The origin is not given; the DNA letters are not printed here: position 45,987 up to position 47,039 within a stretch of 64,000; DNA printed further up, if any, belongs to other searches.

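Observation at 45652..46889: Nucleotide-cyclase-fold gene tail-to-tail with an RNxxxH (HEPN-like) gene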

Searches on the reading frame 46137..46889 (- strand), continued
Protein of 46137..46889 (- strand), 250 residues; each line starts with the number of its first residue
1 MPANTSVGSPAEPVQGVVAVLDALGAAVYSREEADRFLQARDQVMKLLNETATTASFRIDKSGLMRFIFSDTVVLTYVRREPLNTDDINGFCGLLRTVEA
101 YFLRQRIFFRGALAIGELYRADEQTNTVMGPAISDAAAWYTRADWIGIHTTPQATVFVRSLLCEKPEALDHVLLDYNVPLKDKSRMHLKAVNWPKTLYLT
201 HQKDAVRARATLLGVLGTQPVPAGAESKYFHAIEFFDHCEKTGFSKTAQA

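Call 61: search_protein_families(library=pfam, alignment_id=A3, max_evalue=0.0001)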
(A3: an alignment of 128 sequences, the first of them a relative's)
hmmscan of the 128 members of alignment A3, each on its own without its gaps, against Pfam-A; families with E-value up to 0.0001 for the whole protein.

A. member 1, L001:109-1779:- (556 aa): 2 families
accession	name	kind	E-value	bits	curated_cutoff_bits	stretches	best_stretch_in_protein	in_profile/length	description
PF00665.32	rve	-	2.4e-09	37.8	32.6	1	202-300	14-102/102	Integrase core domain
PF22483.2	Mu-transpos_C_2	-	2e-08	34.2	27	1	367-433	1-65/73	Mu transposase, C-terminal domain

B. families by the number of members that match (of 128 scanned): 103 families (the first 25 are shown)
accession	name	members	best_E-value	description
PF00589.27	Phage_integrase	3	7.6e-36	Phage integrase family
PF02086.21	MethyltransfD12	2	1.5e-28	D12 class N6 adenine-specific DNA methyltransferase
PF13643.11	DUF4145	2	2.6e-18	Domain of unknown function (DUF4145)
PF00665.32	rve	2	3.3e-14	Integrase core domain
PF00501.34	AMP-binding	1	3.9e-50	AMP-binding enzyme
PF00117.34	GATase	1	4.3e-50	Glutamine amidotransferase class-I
PF02660.20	G3P_acyltransf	1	2.6e-48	Glycerol-3-phosphate acyltransferase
PF00266.25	Aminotran_5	1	1.9e-47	Aminotransferase class-V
PF00023.36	Ank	1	1.7e-46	Ankyrin repeat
PF00958.27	GMP_synt_C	1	2e-45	GMP synthase C terminal domain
PF12358.13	DUF3644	1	8.9e-45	Domain of unknown function (DUF3644)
PF12796.13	Ank_2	1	1.8e-44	Ankyrin repeats (3 copies)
PF03006.26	HlyIII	1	3.6e-39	Haemolysin-III related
PF04471.18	Mrr_cat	1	7.1e-38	Restriction endonuclease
PF17760.6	UvrA_inter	1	7.7e-36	UvrA interaction domain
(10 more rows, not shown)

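Call 67: find_related_loci(query=A1, collection=metagenome_contigs, flank=4000)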
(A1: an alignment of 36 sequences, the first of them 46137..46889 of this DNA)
Query A1 (250 aa) in metagenome_contigs; peptide patterns used: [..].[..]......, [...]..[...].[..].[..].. (x = any residue, [..] = any of these).
600 stretches matched a pattern (row limit reached: there are more); 118 encode a relative of the query (tblastn E <= 1e-3); the best 80 are kept; 80 distinct loci.
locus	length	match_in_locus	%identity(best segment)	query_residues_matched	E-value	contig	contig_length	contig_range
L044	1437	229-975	50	4-247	3e-77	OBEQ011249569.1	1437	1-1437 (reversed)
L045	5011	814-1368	59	7-191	7e-72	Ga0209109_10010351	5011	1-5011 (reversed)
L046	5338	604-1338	48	7-246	2e-70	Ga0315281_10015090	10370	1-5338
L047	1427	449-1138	48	15-242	2e-72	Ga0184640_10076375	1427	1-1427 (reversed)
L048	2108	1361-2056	45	8-237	2e-67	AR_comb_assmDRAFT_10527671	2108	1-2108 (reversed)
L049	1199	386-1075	47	15-241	6e-68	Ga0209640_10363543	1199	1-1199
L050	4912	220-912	46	12-239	1e-63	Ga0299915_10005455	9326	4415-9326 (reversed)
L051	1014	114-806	48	12-239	2e-67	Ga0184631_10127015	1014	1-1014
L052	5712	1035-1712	45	15-239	1e-62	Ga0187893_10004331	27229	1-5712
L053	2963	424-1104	43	15-239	3e-62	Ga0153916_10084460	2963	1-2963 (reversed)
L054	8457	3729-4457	44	5-242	6e-62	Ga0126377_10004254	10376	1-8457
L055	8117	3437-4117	45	15-239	1e-61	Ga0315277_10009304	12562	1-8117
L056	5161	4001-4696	43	12-239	1e-61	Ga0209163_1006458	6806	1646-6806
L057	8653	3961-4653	45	12-239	4e-61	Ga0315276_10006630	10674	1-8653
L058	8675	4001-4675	45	15-239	3e-61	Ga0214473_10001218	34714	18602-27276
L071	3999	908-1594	47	15-239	1e-58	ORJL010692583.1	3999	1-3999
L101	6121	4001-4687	40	16-241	6e-54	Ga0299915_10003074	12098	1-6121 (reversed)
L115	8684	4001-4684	41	16-240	1e-49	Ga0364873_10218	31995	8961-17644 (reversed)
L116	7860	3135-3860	40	2-241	1e-49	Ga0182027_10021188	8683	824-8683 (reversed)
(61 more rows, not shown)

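Call 72: search_protein_families(library=pfam, alignment_id=A4, max_evalue=0.001)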
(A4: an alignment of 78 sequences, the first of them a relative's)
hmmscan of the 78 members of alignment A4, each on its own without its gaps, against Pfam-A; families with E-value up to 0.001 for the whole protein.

A. member 1, L044:23-241:+ (72 aa): 0 families

B. families by the number of members that match (of 78 scanned): 51 families (the first 25 are shown)
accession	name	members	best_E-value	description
PF13401.12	AAA_22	3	2.5e-08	AAA domain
PF13245.12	AAA_19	2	2.1e-13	AAA domain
PF04471.18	Mrr_cat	2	2.4e-09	Restriction endonuclease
PF00343.26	Phosphorylase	1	0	Carbohydrate phosphorylase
PF08751.17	TrwC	1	4.5e-64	TrwC relaxase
PF13604.12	AAA_30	1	7e-48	AAA domain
PF08843.17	AbiEii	1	5.6e-41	Nucleotidyl transferase AbiEii toxin, Type IV TA system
PF19778.5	RE_endonuc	1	6e-38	Endonuclease domain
PF04365.19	BrnT_toxin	1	2.8e-26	Ribonuclease toxin, BrnT, of type II toxin-antitoxin system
PF04986.18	Y2_Tnp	1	1e-22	Putative transposase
PF08388.16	GIIM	1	4e-19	Group II intron, maturase-specific domain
PF10137.14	CAP12-PCTIR_TIR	1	6.3e-19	CAP12/Pycsar effector protein, TIR domain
PF01638.23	HxlR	1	1.4e-18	HxlR-like helix-turn-helix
PF00589.27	Phage_integrase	1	7e-18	Phage integrase family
PF14319.11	Zn_Tnp_IS91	1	9e-17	Transposase zinc-binding domain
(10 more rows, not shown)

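Call 75: search_protein_families(library=pfam, proteins=[L055:4154-4948:+, L101:2487-3872:+, P0173, P0278, P0262, P0191, L071:1743-2993:+, L045:1382-2788:+, L115:4940-6220:+, L116:1844-3079:+], max_evalue=0.001)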
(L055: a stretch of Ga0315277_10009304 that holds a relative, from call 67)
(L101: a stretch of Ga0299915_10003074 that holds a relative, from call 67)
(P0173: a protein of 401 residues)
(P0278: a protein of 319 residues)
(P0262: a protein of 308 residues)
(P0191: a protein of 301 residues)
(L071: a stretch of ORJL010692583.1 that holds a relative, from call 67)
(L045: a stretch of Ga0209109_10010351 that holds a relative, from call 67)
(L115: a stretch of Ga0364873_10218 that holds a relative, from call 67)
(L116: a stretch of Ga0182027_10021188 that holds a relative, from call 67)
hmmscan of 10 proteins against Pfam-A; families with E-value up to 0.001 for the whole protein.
L055:4154-4948:+ (264 aa): 1 family
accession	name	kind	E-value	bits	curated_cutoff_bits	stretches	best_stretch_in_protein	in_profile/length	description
PF13590.11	DUF4136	-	1.2e-07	32.8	32.8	1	54-201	17-131/152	Domain of unknown function (DUF4136)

L101:2487-3872:+ (461 aa): 1 family
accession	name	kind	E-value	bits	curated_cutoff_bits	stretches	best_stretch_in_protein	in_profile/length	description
PF00293.34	NUDIX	-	0.00041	20.8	21.1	0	302-403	8-102/134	NUDIX domain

P0173 (401 aa): 0 families

P0278 (319 aa): 0 families

P0262 (308 aa): 0 families

P0191 (301 aa): 0 families

L071:1743-2993:+ (416 aa): 0 families

L045:1382-2788:+ (468 aa): 0 families

L115:4940-6220:+ (426 aa): 10 families
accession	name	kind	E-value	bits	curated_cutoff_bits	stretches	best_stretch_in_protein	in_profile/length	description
PF10412.15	TrwB_AAD_bind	-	1.5e-12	47.6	20.5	1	27-163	11-141/387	Type IV secretion-system coupling protein DNA-binding domain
PF01935.23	DUF87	-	1.5e-10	42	23.2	1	20-175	11-124/220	Helicase HerA, central domain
PF13401.12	AAA_22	-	2.5e-08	34.7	27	1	31-83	5-58/130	AAA domain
PF13191.12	AAA_16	-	9.7e-06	26.6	32.6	1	32-65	25-57/167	AAA ATPase domain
PF12696.13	TraG-D_C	-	9e-05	22.8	22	1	282-350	3-77/126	TraM recognition site of TraD and TraG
PF25199.1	nSTAND_NTPase5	-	0.00034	20.9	34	0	28-86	38-97/145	Novel STAND NTPase 5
PF05872.18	HerA_C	-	0.00038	19.7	22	1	21-72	11-62/502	Helicase HerA-like C-terminal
PF24389.1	ORC-CDC6-like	-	0.00042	19.6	27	0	22-52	23-53/571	ORC-CDC6-like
PF13245.12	AAA_19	-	0.00092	19.8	25.1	0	29-302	9-113/134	AAA domain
PF04851.21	ResIII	-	0.00093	19.6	22.5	0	31-76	23-70/164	Type III restriction enzyme, res subunit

L116:1844-3079:+ (411 aa): 0 families

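Call 81: fold_search(model_id=the predicted structure, library=viral)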
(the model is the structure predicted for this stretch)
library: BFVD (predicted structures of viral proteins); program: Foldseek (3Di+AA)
matches with E <= 10: 736; with E <= 0.001: 2
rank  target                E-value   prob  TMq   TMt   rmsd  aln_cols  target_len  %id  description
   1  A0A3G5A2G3            4.4e-07  1.00  0.47  0.31   4.5       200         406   16  Response regulator [Harvfovirus sp.]
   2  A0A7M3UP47            6.3e-04  1.00  0.37  0.51   8.0       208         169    9  Uncharacterized protein [Pyramimonas orientalis virus]
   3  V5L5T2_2              1.6e-03  0.97  0.37  0.13  16.9       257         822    8  (no name in the UniProt tables at hand)
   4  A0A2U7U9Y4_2          4.5e-03  1.00  0.42  0.12   7.2       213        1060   12  Serine/threonine protein kinase [Pandoravirus quercus]
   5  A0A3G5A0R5            5.1e-03  1.00  0.45  0.25   5.7       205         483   11  Guanylate cyclase domain-containing protein [Faunusvirus sp.]
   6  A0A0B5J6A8            6.1e-03  1.00  0.43  0.13   6.6       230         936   11  Serine/threonine kinase motif-containing protein [Pandoravirus inopinatum]
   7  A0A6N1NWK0            1.1e-02  0.69  0.20  0.24   5.9       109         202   12  Uncharacterized protein [Tupanvirus soda lake]
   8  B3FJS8                1.2e-02  1.00  0.29  0.25   3.7       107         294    9  Uncharacterized protein [Pseudomonas phage 201phi2-1]
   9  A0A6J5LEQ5            1.7e-02  0.93  0.29  0.21   5.9       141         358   10  Diguanylate cyclase AdrA [uncultured Caudovirales phage]
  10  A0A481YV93            2.1e-02  0.63  0.21  0.30  10.0       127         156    9  Uncharacterized protein [Marseillevirus LCMAC102]
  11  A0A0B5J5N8            2.4e-02  0.97  0.34  0.20   5.5       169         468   14  Guanylate cyclase domain-containing protein [Pandoravirus inopinatum]
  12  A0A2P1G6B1            2.9e-02  0.25  0.24  0.18  18.7       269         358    9  Non-structural protein 2 [Ambidensovirus sp.]
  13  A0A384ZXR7            2.9e-02  0.16  0.20  0.08  18.9       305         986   11  Uncharacterized protein [Dickeya phage vB_DsoM_JA29]
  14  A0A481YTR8            3.0e-02  0.98  0.28  0.64   6.6       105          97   11  Uncharacterized protein [Marseillevirus LCMAC102]
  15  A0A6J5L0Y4            3.6e-02  0.93  0.31  0.21   4.8       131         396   14  GGDEF domain [uncultured Caudovirales phage]
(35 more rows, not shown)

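Call 87: search_protein_families(library=padloc, alignment_id=A4, max_evalue=0.00001)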
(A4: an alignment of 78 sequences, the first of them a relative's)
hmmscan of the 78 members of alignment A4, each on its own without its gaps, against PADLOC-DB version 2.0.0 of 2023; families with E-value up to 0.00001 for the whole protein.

A. member 1, L044:23-241:+ (72 aa): 0 families

B. families by the number of members that match (of 78 scanned): 53 families (the first 25 are shown)
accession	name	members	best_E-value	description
PDLC02317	AbiEii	1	9.8e-121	AbiEii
PDLC03647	REase_III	1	1.8e-75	Type III restriction enzyme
PDLC02304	AbiEii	1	1.8e-71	AbiEii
PDLC02294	AbiEii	1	6.4e-30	AbiEii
PDLC02323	AbiEii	1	4.8e-25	AbiEii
PDLC04140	mad8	1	2.2e-20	mads_8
PDLC01734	typeIV_RecD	1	3.8e-20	RecD_0_IVD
PDLC02321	AbiEii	1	5e-20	AbiEii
PDLC02288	AbiEii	1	2.6e-19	AbiEii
PDLC02305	AbiEii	1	4e-19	AbiEii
PDLC02306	AbiEii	1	1.6e-18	AbiEii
PDLC03649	REase_III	1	1e-16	Type III restriction enzyme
PDLC02303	AbiEii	1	5.9e-15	AbiEii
PDLC02307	AbiEii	1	7.5e-15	AbiEii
PDLC02292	AbiEii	1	7.9e-15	AbiEii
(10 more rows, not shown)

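Call 90: search_protein_families(library=pfam, alignment_id=A5, max_evalue=0.001)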
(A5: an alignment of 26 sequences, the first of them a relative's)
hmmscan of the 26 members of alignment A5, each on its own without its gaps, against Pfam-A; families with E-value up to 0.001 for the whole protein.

A. member 1, L001:3196-3732:+ (178 aa): 0 families

B. families by the number of members that match (of 26 scanned): 17 families
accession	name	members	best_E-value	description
PF04471.18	Mrr_cat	2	7.1e-38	Restriction endonuclease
PF19778.5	RE_endonuc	1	6e-38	Endonuclease domain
PF14338.12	Mrr_N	1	2.9e-23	Mrr N-terminal domain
PF04986.18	Y2_Tnp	1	1e-22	Putative transposase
PF10137.14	CAP12-PCTIR_TIR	1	6.3e-19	CAP12/Pycsar effector protein, TIR domain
PF14319.11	Zn_Tnp_IS91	1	9e-17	Transposase zinc-binding domain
PF22722.2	NA-iREase1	1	1.7e-10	NACHT-associated inactive Restriction Endonuclease 1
PF01381.28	HTH_3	1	8.4e-09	Helix-turn-helix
PF05068.17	MtlR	1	6e-07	Mannitol repressor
PF13091.12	PLDc_2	1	3e-06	PLD-like domain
PF13560.12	HTH_31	1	1.3e-05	Helix-turn-helix domain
PF01519.22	DUF16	1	0.00014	Protein of unknown function DUF16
PF13413.12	HTH_25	1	0.0003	Helix-turn-helix domain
PF09723.15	Zn_ribbon_8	1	0.0005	Zinc ribbon domain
PF13156.12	Mrr_cat_2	1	0.00077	Restriction endonuclease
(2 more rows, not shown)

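Call 91: find_encoding_contigs(protein=P0041, flank=4000, max_places=2)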
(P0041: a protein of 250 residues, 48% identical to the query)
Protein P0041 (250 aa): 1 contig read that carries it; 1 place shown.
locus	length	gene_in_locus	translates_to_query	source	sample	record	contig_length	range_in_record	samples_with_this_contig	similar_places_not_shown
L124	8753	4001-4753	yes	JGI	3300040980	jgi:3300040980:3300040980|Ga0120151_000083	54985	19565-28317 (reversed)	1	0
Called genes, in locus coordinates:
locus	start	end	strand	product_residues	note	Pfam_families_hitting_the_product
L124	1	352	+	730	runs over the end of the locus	PF02534:T4SS-DNA_transf, PF10412:TrwB_AAD_bind, PF12696:TraG-D_C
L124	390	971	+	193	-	-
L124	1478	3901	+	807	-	PF13289:SIR2_2, PF25199:nSTAND_NTPase5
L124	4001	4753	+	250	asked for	-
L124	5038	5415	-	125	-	PF03793:PASTA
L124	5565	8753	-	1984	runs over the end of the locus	PF14216:DUF4326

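Call 92: find_encoding_contigs(protein=P0070, flank=4000, max_places=2)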
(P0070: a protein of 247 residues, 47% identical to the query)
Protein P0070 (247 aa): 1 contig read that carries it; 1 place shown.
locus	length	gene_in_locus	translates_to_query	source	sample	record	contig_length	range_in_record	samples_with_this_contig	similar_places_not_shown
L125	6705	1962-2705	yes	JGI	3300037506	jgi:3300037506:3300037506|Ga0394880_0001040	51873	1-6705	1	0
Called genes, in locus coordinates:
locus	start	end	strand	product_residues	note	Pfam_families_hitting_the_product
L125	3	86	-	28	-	?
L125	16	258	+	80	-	-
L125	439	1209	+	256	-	-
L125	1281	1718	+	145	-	-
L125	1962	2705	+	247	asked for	-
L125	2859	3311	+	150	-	-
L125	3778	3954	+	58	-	-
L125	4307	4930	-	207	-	PF00398:RrnaAD (weak), PF13649:Methyltransf_25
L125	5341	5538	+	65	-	PF18506:RelB-like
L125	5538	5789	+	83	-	PF05016:ParE_toxin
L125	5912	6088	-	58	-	-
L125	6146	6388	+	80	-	PF04255:DUF433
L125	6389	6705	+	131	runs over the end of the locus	PF18480:DUF5615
